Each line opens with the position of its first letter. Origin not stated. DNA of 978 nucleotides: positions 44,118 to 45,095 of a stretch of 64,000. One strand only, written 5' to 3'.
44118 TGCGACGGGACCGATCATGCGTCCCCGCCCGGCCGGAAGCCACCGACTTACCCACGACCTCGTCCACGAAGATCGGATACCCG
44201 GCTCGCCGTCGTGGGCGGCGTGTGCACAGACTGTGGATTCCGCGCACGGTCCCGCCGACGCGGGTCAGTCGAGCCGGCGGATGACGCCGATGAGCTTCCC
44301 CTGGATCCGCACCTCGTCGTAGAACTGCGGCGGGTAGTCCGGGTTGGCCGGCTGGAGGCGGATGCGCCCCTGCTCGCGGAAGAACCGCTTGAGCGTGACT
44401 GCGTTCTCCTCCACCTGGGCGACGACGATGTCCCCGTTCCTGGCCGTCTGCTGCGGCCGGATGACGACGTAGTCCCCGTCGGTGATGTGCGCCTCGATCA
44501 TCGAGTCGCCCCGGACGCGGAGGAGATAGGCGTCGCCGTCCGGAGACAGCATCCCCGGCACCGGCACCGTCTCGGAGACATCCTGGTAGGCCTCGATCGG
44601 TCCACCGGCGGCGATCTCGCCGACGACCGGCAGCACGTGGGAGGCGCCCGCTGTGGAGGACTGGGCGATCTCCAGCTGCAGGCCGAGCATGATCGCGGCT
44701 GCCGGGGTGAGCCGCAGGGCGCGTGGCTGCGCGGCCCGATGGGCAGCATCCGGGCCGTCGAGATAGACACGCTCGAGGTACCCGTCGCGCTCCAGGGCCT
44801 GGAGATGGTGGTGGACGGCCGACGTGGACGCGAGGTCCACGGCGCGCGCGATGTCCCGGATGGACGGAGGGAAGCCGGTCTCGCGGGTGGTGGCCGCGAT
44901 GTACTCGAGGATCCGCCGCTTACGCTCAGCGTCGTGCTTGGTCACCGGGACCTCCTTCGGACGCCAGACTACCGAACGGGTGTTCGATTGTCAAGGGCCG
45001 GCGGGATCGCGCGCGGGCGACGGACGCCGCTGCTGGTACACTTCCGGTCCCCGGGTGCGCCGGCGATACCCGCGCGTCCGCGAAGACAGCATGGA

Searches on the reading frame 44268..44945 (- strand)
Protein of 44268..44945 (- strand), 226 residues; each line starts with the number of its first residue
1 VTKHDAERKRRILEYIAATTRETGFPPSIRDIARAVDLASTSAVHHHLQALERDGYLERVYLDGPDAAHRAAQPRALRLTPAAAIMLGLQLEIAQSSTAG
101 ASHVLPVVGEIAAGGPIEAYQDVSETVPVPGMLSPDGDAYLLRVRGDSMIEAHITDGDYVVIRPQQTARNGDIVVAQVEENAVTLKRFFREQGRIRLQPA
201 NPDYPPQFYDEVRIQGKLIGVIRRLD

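Call 98: search_protein_families(library=pfam, proteins=[window:44268-44945:-], max_evalue=0.001)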
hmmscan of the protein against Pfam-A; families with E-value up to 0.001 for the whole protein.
window:44268-44945:- (226 aa): 4 families
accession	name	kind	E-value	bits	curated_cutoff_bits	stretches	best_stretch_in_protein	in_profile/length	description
PF00717.28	Peptidase_S24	-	5.2e-34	116.9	23.3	1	106-219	1-116/116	Peptidase S24-like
PF01726.22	LexA_DNA_bind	-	1.2e-18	67.1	23.7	1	7-59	6-58/65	LexA DNA binding domain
PF09339.16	HTH_IclR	-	3.4e-06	27.2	22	1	11-59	7-50/52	IclR helix-turn-helix domain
PF13412.12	HTH_24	-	0.00015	21.7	21.9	0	27-58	18-48/48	Winged helix-turn-helix DNA-binding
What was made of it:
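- Checked: The third box lies in the promoter of a gene with LexA_DNA_bind and Peptidase_S24 domains (44265-44945, minus strand; call 98).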
